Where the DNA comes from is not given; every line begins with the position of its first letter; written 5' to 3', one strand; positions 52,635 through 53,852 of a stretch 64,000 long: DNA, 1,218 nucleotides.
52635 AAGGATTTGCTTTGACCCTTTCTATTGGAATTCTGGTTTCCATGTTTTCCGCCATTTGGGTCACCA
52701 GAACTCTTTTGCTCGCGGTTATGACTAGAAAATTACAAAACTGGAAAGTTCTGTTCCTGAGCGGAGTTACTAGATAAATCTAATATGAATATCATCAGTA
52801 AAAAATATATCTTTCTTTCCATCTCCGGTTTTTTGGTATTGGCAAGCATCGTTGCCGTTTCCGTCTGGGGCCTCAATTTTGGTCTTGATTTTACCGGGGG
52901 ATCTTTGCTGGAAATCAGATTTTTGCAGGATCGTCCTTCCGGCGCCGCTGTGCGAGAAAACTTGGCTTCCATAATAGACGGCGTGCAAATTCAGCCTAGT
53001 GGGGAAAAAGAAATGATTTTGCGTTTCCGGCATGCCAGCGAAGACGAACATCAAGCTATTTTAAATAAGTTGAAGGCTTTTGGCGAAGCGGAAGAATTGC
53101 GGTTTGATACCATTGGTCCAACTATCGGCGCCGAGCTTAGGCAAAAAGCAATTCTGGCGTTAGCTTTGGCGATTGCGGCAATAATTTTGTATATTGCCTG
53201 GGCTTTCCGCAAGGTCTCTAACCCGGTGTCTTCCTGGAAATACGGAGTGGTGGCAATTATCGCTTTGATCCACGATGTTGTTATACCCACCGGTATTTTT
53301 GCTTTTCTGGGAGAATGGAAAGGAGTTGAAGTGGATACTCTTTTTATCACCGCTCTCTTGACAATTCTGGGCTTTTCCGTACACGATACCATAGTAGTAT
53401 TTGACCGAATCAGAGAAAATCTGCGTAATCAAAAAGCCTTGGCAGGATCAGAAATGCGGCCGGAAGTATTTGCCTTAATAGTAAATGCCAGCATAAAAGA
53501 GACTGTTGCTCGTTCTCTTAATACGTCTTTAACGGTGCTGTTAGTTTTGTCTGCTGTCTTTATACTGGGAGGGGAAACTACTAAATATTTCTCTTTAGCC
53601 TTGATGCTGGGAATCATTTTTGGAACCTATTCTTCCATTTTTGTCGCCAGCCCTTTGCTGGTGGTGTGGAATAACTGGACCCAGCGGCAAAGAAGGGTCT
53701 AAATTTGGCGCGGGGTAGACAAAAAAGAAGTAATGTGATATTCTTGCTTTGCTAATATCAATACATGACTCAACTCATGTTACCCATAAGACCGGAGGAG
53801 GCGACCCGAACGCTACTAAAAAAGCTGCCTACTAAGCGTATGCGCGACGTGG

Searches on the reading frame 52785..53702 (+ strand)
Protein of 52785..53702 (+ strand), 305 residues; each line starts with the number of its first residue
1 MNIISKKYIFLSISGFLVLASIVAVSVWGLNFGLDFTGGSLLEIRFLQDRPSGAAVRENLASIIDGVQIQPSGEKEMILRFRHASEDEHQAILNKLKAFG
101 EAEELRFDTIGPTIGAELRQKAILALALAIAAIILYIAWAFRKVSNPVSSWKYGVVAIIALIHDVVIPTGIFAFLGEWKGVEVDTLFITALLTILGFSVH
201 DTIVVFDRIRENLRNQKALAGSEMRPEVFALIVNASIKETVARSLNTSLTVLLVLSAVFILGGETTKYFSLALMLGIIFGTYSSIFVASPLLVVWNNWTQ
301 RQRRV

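Call 25: search_protein_families(library=pfam, proteins=[window:52785-53702:+], max_evalue=0.001)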
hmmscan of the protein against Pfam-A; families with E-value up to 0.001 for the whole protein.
window:52785-53702:+ (305 aa): 2 families
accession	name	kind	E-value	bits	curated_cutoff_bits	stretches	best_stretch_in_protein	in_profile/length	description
PF02355.23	SecD_SecF_C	-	7.6e-54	182.4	20.5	1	96-297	6-188/189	Protein export membrane protein SecD/SecF, C-terminal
PF07549.19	Sec_GG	-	7.6e-07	28.9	20.3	1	29-46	7-24/28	SecD/SecF GG Motif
